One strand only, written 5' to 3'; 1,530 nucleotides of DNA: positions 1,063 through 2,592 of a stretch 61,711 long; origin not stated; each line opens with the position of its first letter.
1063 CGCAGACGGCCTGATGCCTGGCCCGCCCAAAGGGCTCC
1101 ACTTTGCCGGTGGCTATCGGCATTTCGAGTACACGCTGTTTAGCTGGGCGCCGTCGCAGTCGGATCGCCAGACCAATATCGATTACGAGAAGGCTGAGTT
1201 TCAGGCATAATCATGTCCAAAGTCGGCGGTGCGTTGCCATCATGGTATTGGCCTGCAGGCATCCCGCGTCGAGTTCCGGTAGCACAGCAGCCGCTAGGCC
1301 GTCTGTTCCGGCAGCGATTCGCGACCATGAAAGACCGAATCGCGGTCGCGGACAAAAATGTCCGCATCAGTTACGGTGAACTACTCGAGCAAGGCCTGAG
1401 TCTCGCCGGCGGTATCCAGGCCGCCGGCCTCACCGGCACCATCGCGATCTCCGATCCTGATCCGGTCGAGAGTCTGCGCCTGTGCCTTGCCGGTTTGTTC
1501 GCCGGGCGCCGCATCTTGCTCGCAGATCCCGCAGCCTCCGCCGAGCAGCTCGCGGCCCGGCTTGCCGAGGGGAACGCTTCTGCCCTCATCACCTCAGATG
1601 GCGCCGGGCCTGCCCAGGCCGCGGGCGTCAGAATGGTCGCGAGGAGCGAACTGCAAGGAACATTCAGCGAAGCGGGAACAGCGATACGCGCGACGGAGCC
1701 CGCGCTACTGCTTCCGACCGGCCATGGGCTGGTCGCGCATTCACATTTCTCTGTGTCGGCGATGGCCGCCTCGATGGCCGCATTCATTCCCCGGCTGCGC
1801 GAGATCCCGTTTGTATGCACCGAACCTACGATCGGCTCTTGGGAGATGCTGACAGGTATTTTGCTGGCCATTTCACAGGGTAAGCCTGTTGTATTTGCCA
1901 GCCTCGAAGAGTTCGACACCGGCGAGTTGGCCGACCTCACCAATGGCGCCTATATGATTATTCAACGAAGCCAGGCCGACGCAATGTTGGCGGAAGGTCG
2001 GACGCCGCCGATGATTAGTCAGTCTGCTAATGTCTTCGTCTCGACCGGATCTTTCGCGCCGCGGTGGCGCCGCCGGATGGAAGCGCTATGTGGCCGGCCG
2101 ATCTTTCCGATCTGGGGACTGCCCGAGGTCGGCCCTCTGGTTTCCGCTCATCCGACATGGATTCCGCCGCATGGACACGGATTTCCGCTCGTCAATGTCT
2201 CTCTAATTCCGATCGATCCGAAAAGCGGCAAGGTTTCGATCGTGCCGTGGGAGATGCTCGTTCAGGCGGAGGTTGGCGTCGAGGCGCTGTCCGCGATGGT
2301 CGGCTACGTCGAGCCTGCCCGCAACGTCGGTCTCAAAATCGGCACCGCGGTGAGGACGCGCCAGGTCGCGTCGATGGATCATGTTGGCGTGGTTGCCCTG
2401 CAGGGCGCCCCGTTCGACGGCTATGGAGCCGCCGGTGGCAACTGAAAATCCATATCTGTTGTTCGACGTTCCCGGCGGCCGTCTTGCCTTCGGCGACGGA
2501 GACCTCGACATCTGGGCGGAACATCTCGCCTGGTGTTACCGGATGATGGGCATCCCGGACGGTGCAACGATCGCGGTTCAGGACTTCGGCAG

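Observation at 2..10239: Ten co-directional, translationally coupled genes tie a NarG/EbdA-type molybdoenzyme to adenylating, U32 and MqnC/E-CofH-type radical-SAM enzymes: candidate undescribed pathway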

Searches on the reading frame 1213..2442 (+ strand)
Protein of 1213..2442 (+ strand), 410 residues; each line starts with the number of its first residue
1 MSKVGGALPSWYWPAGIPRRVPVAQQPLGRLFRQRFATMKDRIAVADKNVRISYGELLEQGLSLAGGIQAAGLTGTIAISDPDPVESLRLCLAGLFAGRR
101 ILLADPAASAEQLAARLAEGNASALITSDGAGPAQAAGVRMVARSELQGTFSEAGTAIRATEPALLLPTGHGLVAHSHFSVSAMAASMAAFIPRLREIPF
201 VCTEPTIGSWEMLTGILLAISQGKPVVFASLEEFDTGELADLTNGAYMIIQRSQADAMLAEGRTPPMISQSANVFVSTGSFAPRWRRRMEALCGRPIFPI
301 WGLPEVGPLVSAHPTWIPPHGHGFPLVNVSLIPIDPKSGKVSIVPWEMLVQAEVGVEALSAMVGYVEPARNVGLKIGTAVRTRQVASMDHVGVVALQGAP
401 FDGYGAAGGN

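Call 4: search_protein_families(library=pfam, proteins=[window:1213-2442:+], max_evalue=0.01)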
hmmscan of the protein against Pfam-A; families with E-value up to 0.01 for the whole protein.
window:1213-2442:+ (410 aa): 1 family
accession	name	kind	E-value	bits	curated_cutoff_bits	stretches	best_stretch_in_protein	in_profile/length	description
PF00501.34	AMP-binding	-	1.5e-14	54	29.9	2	33-133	2-100/384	AMP-binding enzyme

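Call 5: search_protein_families(library=ncbifam, proteins=[window:1213-2442:+], max_evalue=0.01)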
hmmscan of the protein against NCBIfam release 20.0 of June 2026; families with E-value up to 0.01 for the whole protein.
window:1213-2442:+ (410 aa): 4 families
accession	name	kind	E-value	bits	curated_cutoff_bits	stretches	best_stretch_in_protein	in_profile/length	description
NF038078.1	NRPS_MxcG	equivalog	8.2e-07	26.6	2300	1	21-143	451-580/1442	myxochelin non-ribosomal peptide synthetase MxcG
TIGR02275.1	DHB_AMP_lig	equivalog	0.0012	17.2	723.55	1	25-129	22-128/526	(2,3-dihydroxybenzoyl)adenylate synthase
NF004837.0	PRK06187.1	subfamily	0.0012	17.2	476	0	257-395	273-417/531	long-chain-fatty-acid--CoA ligase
NF005463.0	PRK07059.1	subfamily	0.0054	15.2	869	1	13-127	9-126/557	long-chain-fatty-acid--CoA ligase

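Call 6: find_encoding_contigs(protein=window:1213-2442:+, flank=10000, max_places=10)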
Protein window:1213-2442:+ (410 aa): 21 contigs read that carry it; 10 places shown.
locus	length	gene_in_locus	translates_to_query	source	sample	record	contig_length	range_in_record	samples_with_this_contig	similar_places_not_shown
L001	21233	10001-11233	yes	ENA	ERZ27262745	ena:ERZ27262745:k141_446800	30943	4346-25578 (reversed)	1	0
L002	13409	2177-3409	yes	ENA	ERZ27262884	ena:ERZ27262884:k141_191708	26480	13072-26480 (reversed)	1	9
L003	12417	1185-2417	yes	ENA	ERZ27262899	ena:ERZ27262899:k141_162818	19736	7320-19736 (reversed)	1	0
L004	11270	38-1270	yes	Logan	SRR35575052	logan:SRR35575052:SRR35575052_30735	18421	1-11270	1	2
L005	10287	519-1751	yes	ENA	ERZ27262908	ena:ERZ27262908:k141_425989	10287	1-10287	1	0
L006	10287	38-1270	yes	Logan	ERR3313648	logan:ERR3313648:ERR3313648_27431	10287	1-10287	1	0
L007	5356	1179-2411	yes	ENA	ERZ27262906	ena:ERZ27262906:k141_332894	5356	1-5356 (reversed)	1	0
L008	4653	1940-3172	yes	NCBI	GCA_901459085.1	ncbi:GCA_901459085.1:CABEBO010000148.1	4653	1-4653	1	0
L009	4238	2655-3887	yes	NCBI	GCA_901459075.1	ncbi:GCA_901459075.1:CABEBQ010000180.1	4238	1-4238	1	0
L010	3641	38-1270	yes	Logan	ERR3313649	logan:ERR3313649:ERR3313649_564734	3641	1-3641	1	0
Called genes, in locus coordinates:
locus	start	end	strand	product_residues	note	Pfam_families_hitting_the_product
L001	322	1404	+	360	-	PF00037:Fer4 (faint), PF12797:Fer4_2 (weak), PF12837:Fer4_6 (faint), PF13187:Fer4_9 (faint), PF13237:Fer4_10 (faint), PF12838:Fer4_7 (faint), PF13247:Fer4_11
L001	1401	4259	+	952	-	PF00384:Molybdopterin, PF01568:Molydop_binding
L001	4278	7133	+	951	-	PF00384:Molybdopterin, PF01568:Molydop_binding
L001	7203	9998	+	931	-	PF00384:Molybdopterin, PF01568:Molydop_binding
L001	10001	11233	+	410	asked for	PF00501:AMP-binding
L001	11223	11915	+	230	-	-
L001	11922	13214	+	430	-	PF00501:AMP-binding (weak)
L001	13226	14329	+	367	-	PF01136:Peptidase_U32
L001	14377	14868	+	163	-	PF05425:CopD (weak)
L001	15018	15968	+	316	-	PF04055:Radical_SAM, PF06463:Mob_synth_C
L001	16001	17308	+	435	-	PF07044:DUF1329, PF17131:TP_0789-like (faint)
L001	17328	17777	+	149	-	PF09655:Nitr_red_assoc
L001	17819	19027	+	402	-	PF04055:Radical_SAM, PF19288:CofH_C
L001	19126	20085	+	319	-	PF00480:ROK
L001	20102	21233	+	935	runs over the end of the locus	PF01074:Glyco_hydro_38N, PF09261:Alpha-mann_mid (weak), PF07748:Glyco_hydro_38C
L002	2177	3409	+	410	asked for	PF00501:AMP-binding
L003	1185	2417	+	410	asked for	PF00501:AMP-binding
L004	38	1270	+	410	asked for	PF00501:AMP-binding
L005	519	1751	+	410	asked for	PF00501:AMP-binding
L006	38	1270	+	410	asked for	PF00501:AMP-binding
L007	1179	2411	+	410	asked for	PF00501:AMP-binding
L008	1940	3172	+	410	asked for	PF00501:AMP-binding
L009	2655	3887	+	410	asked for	PF00501:AMP-binding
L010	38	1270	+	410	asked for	PF00501:AMP-binding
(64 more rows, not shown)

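Call 11: find_homologous_proteins(query=L001:1401-4256:+, max_evalue=1e-20)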
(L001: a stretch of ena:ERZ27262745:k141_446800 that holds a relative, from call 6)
Query L001:1401-4256:+ (952 aa): 801 proteins with E <= 1e-20 among 8000 candidates; the best 120 are listed.
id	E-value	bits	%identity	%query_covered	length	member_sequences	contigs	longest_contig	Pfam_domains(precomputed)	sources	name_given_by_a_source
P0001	0.0e+0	2203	96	100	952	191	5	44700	PF00384.28,PF01568.28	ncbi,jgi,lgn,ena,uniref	ncbi:molybdopterin-dependent oxidoreductase [Candidatus Binatus sp.]|jgi:DMSO reductase family type 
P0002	0.0e+0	1973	85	100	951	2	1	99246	PF00384.28,PF01568.28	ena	-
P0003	0.0e+0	1939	82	100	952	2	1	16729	PF00384.28,PF01568.28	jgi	jgi:DMSO reductase family type II enzyme molybdopterin subunit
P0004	0.0e+0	1935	83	100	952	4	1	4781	PF00384.28,PF01568.28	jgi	jgi:steroid C-25 hydroxylase alpha subunit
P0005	0.0e+0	1926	82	100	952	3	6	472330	PF00384.28,PF01568.28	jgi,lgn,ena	jgi:DMSO reductase family type II enzyme molybdopterin subunit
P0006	0.0e+0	1888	80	100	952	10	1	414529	PF00384.28,PF01568.28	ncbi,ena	-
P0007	0.0e+0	1876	81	100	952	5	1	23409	PF00384.28,PF01568.28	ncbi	-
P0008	0.0e+0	1875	80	100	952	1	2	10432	PF00384.28,PF01568.28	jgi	jgi:steroid C-25 hydroxylase alpha subunit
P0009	0.0e+0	1842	79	99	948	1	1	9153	PF00384.28,PF01568.28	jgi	jgi:steroid C-25 hydroxylase alpha subunit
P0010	0.0e+0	1806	77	100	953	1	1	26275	PF00384.28,PF01568.28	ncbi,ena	-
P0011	0.0e+0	1760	76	98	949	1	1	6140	PF00384.28,PF01568.28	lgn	-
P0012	0.0e+0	1754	75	99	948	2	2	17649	PF00384.28,PF01568.28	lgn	-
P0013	0.0e+0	1718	75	97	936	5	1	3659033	PF00384.28,PF01568.28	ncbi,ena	-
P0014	0.0e+0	1702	71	99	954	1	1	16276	PF00384.28,PF01568.28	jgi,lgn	jgi:DMSO reductase family type II enzyme molybdopterin subunit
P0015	0.0e+0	1696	71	99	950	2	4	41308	PF00384.28,PF01568.28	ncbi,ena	-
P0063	0.0e+0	1411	61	98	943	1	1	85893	PF00384.28,PF01568.28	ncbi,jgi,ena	ncbi:MAG: molybdopterin-dependent oxidoreductase [Sterolibacterium sp.]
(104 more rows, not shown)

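Call 12: find_encoding_contigs(protein=P0001, flank=10000, max_places=3)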
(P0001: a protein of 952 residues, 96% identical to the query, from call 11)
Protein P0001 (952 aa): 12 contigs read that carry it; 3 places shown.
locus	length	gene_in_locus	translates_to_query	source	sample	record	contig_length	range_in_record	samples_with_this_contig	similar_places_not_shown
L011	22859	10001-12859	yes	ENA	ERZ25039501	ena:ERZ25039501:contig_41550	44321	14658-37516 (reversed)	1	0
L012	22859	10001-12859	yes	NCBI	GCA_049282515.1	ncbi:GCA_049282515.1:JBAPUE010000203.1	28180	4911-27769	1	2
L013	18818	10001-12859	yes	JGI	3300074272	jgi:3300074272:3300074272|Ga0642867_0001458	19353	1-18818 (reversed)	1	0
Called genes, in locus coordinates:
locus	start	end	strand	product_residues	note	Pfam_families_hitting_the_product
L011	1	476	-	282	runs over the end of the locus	PF00296:Bac_luciferase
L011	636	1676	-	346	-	PF02608:Bmp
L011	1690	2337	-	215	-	PF06508:QueC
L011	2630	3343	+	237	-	PF12728:HTH_17, PF00359:PTS_EIIA_2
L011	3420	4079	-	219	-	-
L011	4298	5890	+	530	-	PF00890:FAD_binding_2 (faint), PF01266:DAO (faint), PF01593:Amino_oxidase, PF13450:NAD_binding_8 (weak)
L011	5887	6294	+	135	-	PF02036:SCP2 (weak)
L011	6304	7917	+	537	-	PF00890:FAD_binding_2 (faint), PF01266:DAO (weak), PF01593:Amino_oxidase, PF01946:Thi4 (weak), PF13450:NAD_binding_8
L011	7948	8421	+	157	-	-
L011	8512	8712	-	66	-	-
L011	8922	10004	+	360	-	PF12797:Fer4_2 (weak), PF13187:Fer4_9 (faint), PF13237:Fer4_10 (faint), PF12838:Fer4_7 (faint), PF13247:Fer4_11, PF00037:Fer4 (weak), PF12837:Fer4_6 (weak)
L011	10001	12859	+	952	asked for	PF00384:Molybdopterin, PF01568:Molydop_binding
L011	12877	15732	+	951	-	PF00384:Molybdopterin, PF01568:Molydop_binding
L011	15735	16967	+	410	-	PF00501:AMP-binding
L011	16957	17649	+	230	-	-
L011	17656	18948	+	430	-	PF00501:AMP-binding (weak)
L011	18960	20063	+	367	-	PF01136:Peptidase_U32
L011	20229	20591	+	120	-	PF05425:CopD (weak)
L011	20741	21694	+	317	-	PF04055:Radical_SAM, PF13353:Fer4_12 (weak), PF06463:Mob_synth_C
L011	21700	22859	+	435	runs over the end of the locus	PF07044:DUF1329, PF17131:TP_0789-like (faint)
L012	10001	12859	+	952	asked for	PF00384:Molybdopterin, PF01568:Molydop_binding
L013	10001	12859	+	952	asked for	PF00384:Molybdopterin, PF01568:Molydop_binding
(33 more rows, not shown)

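Call 13: find_encoding_contigs(protein=P0063, flank=10000, max_places=2)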
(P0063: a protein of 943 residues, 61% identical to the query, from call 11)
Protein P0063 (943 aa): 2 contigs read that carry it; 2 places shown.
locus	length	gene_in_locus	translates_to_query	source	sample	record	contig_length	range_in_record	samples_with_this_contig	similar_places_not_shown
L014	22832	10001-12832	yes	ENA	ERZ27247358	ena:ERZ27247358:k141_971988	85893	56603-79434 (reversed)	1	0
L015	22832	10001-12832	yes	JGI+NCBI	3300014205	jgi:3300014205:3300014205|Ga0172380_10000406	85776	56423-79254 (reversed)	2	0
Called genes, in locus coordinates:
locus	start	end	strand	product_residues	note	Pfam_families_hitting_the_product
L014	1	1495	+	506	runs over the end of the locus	PF04185:Phosphoesterase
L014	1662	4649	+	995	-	PF02743:dCache_1, PF00672:HAMP, PF01590:GAF, PF13185:GAF_2, PF00990:GGDEF, PF00563:EAL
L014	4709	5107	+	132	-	PF01814:Hemerythrin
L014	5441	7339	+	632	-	PF01558:POR, PF01855:POR_N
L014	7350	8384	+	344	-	PF02775:TPP_enzyme_C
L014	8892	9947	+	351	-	PF12797:Fer4_2 (weak), PF12838:Fer4_7 (faint), PF13237:Fer4_10 (faint), PF13187:Fer4_9 (faint), PF13247:Fer4_11, PF00037:Fer4 (weak), PF12837:Fer4_6 (weak)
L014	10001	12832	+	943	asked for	PF00384:Molybdopterin, PF01568:Molydop_binding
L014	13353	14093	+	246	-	-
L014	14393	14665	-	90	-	PF13701:DDE_Tnp_1_4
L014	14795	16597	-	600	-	PF00384:Molybdopterin, PF01568:Molydop_binding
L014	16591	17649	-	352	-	PF00384:Molybdopterin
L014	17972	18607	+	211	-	PF00440:TetR_N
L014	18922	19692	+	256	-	PF01975:SurE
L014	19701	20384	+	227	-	PF01135:PCMT, PF13649:Methyltransf_25 (weak)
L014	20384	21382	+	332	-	PF01476:LysM, PF01551:Peptidase_M23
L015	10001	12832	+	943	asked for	PF00384:Molybdopterin, PF01568:Molydop_binding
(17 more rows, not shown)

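Call 19: search_solved_structures(query=L001:1401-4256:+, max_evalue=1e-10, show_alignments=1)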
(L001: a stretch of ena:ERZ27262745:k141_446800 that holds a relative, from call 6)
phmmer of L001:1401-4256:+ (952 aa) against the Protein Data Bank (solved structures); distinct sequences matched with E-value up to 1e-10: 33.
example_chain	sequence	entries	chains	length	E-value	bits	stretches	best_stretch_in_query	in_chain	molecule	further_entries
2ivf_A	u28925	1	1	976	9.2e-172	576.7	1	21-948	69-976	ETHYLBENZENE DEHYDROGENASE ALPHA-SUBUNIT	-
5e7o_A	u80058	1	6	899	2.3e-107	363.5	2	22-330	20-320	DMSO reductase family type II enzyme, molybdopterin subunit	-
4ydd_A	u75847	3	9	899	2.5e-107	363.4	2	22-330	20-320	DMSO reductase family type II enzyme, molybdopterin subunit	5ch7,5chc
1r27_A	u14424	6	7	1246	1.8e-54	188.4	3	106-357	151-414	Respiratory nitrate reductase 1 alpha chain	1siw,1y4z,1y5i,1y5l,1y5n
1q16_A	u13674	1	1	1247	1.8e-54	188.4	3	106-357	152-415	Respiratory nitrate reductase 1 alpha chain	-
3ir7_A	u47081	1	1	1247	3e-54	187.7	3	106-357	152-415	Respiratory nitrate reductase 1 alpha chain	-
3egw_A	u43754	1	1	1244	3.7e-54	187.4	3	106-357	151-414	Respiratory nitrate reductase 1 alpha chain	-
3ir6_A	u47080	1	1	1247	2.9e-53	184.4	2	106-357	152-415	Respiratory nitrate reductase 1 alpha chain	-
3ir5_A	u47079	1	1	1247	8.6e-53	182.8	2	106-357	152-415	Respiratory nitrate reductase 1 alpha chain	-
7b04_B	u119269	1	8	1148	3.2e-41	144.6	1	167-303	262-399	Nitrite oxidoreductase subunit A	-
2e7z_A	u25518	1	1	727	2.3e-26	95.3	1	80-282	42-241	Acetylene hydratase Ahy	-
1eu1_A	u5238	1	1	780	4.5e-21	77.8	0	571-664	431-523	DIMETHYL SULFOXIDE REDUCTASE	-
9vap_A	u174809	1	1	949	7.5e-21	77.1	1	69-284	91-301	Formate dehydrogenase molybdopterin-binding subunit FdhA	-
1aa6_A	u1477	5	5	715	2e-19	72.4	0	95-285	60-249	FORMATE DEHYDROGENASE H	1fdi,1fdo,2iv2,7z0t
1dms_A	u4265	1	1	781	1.3e-18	69.7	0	571-680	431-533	DMSO REDUCTASE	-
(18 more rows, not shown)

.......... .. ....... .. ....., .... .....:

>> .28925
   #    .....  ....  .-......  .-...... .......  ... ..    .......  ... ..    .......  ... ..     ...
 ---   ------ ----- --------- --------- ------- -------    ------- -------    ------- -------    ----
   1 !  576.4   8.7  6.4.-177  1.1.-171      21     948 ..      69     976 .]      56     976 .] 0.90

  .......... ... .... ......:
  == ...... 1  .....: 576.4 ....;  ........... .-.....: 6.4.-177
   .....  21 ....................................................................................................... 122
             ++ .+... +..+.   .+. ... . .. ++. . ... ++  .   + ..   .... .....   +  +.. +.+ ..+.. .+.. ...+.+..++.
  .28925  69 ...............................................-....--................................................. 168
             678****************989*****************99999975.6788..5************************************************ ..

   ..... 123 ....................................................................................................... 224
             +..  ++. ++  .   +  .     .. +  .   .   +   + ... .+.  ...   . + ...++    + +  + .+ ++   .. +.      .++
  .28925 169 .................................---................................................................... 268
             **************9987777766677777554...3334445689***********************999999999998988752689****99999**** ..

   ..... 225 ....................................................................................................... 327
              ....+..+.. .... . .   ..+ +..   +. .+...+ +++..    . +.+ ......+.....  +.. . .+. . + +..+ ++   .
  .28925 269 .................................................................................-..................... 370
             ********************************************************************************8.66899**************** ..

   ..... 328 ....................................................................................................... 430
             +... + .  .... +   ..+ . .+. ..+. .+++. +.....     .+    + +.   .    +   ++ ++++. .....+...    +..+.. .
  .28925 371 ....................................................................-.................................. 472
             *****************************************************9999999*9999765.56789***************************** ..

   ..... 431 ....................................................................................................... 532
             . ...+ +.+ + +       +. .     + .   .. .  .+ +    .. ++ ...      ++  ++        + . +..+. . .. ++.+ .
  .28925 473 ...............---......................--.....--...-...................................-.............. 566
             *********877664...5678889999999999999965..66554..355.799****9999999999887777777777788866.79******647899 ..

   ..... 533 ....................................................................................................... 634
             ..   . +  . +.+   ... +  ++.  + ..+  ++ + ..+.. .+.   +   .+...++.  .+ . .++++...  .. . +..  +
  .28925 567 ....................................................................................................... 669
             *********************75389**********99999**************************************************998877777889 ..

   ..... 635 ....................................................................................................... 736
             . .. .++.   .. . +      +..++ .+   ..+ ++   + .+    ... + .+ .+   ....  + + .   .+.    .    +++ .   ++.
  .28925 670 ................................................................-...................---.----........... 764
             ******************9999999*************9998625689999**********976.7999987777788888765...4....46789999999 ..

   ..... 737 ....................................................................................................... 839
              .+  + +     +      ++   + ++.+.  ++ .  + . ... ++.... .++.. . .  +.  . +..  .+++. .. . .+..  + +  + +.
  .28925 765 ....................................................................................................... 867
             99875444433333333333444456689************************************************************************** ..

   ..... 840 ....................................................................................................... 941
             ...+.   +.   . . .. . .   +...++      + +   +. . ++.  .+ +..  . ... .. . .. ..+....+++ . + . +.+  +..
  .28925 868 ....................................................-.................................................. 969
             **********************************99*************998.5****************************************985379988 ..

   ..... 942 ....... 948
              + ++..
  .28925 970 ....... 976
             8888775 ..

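Call 34: search_protein_families(library=pfam, proteins=[L011:4298-5887:+, L011:6304-7914:+, L011:7948-8418:+], max_evalue=0.001)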
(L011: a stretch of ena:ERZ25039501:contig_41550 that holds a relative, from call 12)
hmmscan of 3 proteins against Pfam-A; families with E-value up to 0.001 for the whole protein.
L011:4298-5887:+ (530 aa): 7 families
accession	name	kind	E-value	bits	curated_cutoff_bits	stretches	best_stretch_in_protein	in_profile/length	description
PF01266.30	DAO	-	1.6e-10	41.5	27.9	1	7-41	1-35/353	FAD dependent oxidoreductase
PF01593.30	Amino_oxidase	-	1.3e-08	35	19.8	1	17-285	3-251/443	Flavin containing amine oxidoreductase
PF13450.12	NAD_binding_8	-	1e-07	32.6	21.9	1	10-65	1-54/68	NAD(P)-binding Rossmann-like domain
PF00890.30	FAD_binding_2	-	2.2e-05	24.3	20.4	0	232-288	139-197/414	FAD binding domain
PF07992.20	Pyr_redox_2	-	0.00025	21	26.1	0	6-40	1-31/291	Pyridine nucleotide-disulphide oxidoreductase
PF03486.20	HI0933_like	-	0.00027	20.9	50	0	7-41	2-36/244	HI0933-like protein Rossmann domain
PF01946.23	Thi4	-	0.00049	19.8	26.2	1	5-44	17-57/235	Thi4 family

L011:6304-7914:+ (537 aa): 8 families
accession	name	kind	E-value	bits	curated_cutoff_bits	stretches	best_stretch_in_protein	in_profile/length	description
PF01266.30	DAO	-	1.6e-13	51.4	27.9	2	7-49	1-43/353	FAD dependent oxidoreductase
PF13450.12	NAD_binding_8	-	2.8e-10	40.7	21.9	1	10-64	1-53/68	NAD(P)-binding Rossmann-like domain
PF01593.30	Amino_oxidase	-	3.3e-10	40.3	19.8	1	17-291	3-251/443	Flavin containing amine oxidoreductase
PF01946.23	Thi4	-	4.6e-06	26.5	26.2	1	5-45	17-58/235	Thi4 family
PF00890.30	FAD_binding_2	-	2e-05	24.4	20.4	0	7-44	1-38/414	FAD binding domain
PF07992.20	Pyr_redox_2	-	2.5e-05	24.3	26.1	0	6-40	1-31/291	Pyridine nucleotide-disulphide oxidoreductase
PF01494.25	FAD_binding_3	-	0.00028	20.6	22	1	6-39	2-35/349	FAD binding domain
PF13454.12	NAD_binding_9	-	0.00087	19.7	21.8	0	9-70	1-65/155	FAD-NAD(P)-binding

L011:7948-8418:+ (157 aa): 1 family
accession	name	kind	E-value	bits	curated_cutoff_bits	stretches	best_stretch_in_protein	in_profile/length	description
PF02036.22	SCP2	-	4.8e-05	24.1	21.3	1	54-120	34-95/101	SCP-2 sterol transfer family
